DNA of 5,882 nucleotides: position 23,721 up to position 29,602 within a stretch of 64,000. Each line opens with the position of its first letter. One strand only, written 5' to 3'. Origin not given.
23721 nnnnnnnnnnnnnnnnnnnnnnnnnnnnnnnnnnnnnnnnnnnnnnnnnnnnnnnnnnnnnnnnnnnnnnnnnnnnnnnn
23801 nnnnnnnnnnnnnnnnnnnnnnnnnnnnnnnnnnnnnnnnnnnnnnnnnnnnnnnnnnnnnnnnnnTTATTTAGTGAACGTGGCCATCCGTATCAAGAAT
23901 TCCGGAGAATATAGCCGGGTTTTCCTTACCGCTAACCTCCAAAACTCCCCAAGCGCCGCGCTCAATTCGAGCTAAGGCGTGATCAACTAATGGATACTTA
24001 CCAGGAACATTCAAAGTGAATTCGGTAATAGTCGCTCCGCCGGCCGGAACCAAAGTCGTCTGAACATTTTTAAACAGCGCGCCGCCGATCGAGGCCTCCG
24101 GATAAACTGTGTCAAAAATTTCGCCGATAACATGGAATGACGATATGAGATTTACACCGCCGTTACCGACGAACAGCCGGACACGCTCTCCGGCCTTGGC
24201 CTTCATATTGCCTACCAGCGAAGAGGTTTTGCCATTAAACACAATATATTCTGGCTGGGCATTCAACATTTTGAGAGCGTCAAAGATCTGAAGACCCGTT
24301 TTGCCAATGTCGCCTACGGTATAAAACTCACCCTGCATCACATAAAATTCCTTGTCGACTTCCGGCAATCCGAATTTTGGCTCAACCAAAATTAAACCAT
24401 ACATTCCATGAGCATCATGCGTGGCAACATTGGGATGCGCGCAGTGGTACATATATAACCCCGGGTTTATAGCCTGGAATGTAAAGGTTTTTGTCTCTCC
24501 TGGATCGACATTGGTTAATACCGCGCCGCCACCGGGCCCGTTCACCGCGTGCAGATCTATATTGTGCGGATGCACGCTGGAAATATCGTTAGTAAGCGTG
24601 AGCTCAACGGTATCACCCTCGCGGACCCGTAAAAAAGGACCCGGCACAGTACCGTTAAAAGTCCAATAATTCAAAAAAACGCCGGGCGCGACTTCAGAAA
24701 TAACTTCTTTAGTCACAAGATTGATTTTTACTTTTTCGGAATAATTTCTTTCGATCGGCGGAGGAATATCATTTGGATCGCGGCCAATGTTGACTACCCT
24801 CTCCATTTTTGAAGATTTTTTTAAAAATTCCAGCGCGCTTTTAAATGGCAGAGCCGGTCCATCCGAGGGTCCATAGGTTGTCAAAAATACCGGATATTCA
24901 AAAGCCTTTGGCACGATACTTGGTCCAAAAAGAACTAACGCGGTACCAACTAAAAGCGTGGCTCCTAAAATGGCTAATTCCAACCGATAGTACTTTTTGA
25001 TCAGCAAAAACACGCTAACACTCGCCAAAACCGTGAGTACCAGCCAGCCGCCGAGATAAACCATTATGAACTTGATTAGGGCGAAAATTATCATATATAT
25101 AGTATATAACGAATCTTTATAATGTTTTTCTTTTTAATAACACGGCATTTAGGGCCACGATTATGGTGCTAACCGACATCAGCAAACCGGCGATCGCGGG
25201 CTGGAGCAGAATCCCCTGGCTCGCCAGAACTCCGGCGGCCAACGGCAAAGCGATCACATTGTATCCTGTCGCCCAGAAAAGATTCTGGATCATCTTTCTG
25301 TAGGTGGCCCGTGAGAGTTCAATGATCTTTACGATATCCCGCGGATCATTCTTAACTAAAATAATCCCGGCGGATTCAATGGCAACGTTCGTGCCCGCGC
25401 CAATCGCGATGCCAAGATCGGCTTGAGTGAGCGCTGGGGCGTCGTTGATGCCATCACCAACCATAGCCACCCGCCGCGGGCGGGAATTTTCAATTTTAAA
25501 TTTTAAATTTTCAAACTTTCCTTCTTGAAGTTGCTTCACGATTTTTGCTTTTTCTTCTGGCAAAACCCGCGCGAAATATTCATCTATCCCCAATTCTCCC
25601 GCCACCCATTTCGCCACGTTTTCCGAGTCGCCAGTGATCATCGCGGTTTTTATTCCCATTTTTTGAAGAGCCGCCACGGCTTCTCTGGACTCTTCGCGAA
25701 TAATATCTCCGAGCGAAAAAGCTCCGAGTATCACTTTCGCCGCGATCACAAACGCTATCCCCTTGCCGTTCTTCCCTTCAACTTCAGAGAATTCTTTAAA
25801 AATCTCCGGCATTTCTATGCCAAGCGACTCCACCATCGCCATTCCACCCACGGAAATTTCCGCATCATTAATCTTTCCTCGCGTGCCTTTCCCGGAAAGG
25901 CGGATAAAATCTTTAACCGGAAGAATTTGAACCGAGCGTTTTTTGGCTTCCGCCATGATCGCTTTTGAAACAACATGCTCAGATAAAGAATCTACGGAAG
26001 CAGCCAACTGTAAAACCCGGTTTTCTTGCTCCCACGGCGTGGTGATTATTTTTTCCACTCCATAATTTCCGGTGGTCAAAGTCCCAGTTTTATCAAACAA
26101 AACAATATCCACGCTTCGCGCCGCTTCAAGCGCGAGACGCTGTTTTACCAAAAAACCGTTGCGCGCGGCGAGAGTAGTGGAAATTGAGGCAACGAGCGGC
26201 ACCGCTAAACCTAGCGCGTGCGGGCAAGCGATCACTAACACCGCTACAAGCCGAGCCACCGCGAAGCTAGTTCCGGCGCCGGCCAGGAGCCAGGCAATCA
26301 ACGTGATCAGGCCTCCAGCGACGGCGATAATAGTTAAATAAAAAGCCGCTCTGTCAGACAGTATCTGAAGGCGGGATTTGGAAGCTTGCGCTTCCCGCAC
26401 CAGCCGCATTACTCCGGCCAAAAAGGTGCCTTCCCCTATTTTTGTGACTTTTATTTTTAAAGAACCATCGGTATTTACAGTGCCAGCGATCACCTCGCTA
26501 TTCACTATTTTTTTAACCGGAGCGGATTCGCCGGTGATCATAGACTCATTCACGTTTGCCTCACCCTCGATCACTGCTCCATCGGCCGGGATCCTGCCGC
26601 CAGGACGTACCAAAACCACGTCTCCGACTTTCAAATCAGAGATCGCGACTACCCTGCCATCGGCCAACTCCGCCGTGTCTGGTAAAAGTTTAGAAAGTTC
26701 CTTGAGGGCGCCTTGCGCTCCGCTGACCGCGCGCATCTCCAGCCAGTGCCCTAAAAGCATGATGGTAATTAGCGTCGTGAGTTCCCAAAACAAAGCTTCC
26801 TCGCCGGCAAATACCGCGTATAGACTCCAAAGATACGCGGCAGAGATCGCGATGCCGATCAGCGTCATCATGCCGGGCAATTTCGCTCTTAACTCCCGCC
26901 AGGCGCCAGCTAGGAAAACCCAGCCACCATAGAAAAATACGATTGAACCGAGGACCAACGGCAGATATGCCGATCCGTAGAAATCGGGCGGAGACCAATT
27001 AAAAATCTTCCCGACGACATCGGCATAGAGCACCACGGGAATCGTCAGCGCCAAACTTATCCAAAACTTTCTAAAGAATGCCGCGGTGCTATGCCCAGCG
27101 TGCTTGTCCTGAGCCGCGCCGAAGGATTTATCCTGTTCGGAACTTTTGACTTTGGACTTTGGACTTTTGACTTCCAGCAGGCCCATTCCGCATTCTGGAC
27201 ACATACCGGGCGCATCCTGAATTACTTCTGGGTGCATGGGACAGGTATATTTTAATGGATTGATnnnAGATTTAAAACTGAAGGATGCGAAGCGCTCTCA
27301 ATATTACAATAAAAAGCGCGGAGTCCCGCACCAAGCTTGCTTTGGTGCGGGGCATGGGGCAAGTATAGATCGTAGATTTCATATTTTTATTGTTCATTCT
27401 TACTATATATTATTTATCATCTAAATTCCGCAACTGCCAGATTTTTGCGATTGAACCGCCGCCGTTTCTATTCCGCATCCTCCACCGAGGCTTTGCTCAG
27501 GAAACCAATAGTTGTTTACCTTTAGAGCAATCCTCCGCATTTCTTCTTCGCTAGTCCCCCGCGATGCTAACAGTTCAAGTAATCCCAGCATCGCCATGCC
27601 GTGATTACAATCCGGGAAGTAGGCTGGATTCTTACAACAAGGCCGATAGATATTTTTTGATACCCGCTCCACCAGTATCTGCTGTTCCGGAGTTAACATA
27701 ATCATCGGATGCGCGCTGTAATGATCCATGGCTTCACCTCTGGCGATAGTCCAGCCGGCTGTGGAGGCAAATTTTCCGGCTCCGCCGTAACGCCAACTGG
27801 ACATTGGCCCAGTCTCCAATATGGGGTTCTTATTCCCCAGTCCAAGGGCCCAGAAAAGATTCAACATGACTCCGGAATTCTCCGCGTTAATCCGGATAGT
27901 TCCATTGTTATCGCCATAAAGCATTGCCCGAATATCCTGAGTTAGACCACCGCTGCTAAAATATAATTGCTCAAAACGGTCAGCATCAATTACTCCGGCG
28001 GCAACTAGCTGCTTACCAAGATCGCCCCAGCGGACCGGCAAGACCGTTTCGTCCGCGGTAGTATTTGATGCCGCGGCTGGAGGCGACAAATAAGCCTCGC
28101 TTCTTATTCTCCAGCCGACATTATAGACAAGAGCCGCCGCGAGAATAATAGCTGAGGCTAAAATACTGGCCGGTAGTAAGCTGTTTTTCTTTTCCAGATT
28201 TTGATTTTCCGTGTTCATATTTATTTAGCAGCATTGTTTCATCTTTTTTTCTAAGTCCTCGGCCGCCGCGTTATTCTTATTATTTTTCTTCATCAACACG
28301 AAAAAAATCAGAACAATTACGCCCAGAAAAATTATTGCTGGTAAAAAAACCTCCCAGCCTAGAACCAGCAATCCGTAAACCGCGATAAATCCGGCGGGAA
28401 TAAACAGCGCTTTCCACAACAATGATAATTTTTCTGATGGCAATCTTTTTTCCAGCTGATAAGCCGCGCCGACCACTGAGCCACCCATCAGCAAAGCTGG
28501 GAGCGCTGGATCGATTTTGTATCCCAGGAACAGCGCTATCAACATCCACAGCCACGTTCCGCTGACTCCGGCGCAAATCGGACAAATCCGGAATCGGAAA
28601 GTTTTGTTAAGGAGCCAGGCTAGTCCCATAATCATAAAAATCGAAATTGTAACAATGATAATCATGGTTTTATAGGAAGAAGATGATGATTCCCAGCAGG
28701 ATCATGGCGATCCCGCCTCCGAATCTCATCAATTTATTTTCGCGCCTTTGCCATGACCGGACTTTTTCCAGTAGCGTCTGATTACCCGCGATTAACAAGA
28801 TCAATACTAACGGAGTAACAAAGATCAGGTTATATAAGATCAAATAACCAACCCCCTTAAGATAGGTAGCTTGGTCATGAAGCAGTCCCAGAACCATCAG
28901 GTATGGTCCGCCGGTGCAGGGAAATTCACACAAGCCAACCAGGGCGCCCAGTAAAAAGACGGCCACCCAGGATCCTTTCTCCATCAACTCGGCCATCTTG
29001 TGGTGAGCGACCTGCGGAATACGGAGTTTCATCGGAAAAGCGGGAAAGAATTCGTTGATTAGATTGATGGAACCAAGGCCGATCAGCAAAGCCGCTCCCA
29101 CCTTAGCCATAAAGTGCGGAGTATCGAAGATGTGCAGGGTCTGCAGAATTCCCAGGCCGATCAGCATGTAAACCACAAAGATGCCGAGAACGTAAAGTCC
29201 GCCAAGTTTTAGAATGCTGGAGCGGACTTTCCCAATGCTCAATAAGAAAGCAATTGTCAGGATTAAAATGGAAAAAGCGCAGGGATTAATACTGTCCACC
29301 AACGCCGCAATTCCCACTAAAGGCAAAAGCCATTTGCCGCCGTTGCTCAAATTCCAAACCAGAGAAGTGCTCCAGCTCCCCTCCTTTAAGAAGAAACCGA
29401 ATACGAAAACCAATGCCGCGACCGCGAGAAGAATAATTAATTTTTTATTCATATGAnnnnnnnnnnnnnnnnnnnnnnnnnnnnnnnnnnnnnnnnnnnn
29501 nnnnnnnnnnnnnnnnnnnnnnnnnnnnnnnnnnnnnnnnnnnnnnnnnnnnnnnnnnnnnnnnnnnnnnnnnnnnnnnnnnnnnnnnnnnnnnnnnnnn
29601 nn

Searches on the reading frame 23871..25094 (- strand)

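Call 76: search_protein_families(library=pfam, proteins=[window:23871-25094:-], max_evalue=0.00001)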
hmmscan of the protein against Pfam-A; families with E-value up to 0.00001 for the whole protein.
window:23871-25094:- (407 aa): 2 families
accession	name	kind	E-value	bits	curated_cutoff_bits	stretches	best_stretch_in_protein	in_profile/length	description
PF07732.21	Cu-oxidase_3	-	3.8e-14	53.2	21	1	142-240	16-117/119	Multicopper oxidase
PF07731.20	Cu-oxidase_2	-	1.6e-09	38.1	20.4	1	152-239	32-135/137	Multicopper oxidase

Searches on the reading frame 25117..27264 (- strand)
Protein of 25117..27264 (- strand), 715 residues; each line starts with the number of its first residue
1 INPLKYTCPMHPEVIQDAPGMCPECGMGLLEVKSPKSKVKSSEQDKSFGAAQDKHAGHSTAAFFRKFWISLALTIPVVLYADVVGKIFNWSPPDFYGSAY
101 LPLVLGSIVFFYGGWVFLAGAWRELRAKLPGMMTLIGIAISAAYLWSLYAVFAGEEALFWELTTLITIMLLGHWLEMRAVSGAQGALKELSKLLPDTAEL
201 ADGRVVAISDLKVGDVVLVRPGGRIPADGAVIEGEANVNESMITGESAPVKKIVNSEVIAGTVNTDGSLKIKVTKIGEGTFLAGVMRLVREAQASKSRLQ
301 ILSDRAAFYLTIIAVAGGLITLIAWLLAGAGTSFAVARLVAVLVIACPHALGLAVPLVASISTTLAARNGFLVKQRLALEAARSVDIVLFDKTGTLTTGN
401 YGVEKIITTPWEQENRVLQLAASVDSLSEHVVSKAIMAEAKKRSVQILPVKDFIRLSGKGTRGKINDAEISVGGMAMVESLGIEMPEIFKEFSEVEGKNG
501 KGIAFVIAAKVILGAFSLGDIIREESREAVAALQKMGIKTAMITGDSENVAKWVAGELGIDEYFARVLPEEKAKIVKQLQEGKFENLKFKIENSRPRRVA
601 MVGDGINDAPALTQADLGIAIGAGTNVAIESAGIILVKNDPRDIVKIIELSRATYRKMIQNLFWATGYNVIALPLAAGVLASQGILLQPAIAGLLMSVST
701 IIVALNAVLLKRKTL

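Call 57: search_protein_families(library=pfam, proteins=[window:25117-27264:-], max_evalue=0.001)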
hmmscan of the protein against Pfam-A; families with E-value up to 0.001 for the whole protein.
window:25117-27264:- (715 aa): 6 families
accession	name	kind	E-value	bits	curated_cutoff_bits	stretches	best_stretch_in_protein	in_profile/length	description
PF00122.25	E1-E2_ATPase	-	1.2e-48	165.5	28.1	1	203-369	13-181/181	E1-E2 ATPase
PF00702.32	Hydrolase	-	2.9e-32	113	26.4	1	385-616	1-191/191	haloacid dehalogenase-like hydrolase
PF19335.5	HMBD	-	2.7e-11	43.6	23.6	1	5-30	1-26/28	Heavy metal binding domain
PF08282.18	Hydrolase_3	-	4e-06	27.2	20.9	0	593-641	200-248/255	haloacid dehalogenase-like hydrolase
PF13419.12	HAD_2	-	2.4e-05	25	23.8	1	524-611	82-167/178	Haloacid dehalogenase-like hydrolase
PF12710.13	HAD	-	3.6e-05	24.7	27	1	520-612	84-188/189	haloacid dehalogenase-like hydrolase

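Call 58: search_protein_representatives(protein=window:25117-27264:-)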
Query: 715 residues. Proteins with E-value up to 0.001 (for the whole library): 94694; up to 1e-10: 52451; up to 1e-30: 18571. The best 150 are listed.
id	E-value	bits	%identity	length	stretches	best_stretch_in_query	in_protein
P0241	3.8e-262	888.0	62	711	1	6-714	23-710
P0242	4.0e-198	676.5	52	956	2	12-713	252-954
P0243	1.1e-195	668.5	53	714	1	54-712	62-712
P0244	5.0e-192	656.3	55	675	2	51-543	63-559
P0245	2.8e-187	640.6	69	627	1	10-442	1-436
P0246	1.0e-182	625.5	48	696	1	51-711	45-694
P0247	2.2e-178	611.2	49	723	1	53-713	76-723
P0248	3.9e-178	610.4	50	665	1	64-711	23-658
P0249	1.7e-177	608.3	49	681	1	60-713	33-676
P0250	1.3e-176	605.4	48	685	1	55-713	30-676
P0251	1.2e-173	595.6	50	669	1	51-713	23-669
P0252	1.8e-173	595.0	49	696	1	50-713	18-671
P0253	3.1e-170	584.3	49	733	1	2-712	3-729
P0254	7.3e-168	576.5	49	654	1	63-710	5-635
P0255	9.4e-167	572.8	47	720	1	42-712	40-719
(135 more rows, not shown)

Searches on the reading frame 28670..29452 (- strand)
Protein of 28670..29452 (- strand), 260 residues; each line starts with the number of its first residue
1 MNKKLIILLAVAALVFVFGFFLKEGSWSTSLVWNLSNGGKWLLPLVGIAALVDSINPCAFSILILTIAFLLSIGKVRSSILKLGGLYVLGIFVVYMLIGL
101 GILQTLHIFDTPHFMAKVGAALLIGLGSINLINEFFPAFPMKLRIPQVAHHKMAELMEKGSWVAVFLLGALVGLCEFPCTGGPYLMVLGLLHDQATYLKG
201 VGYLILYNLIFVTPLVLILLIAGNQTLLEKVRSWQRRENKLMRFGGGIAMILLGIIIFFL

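Call 76: search_protein_families(library=pfam, proteins=[window:28670-29452:-], max_evalue=0.00001)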
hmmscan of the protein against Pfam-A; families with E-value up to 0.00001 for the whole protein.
window:28670-29452:- (260 aa): 2 families
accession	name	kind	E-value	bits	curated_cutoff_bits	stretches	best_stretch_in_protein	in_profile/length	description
PF11139.14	SfLAP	-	1.9e-08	34.4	35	1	49-242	4-195/213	Sap, sulfolipid-1-addressing protein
PF02683.22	DsbD_TM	-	7.3e-07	29.1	27.1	1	49-241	11-202/219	Cytochrome C biogenesis protein transmembrane domain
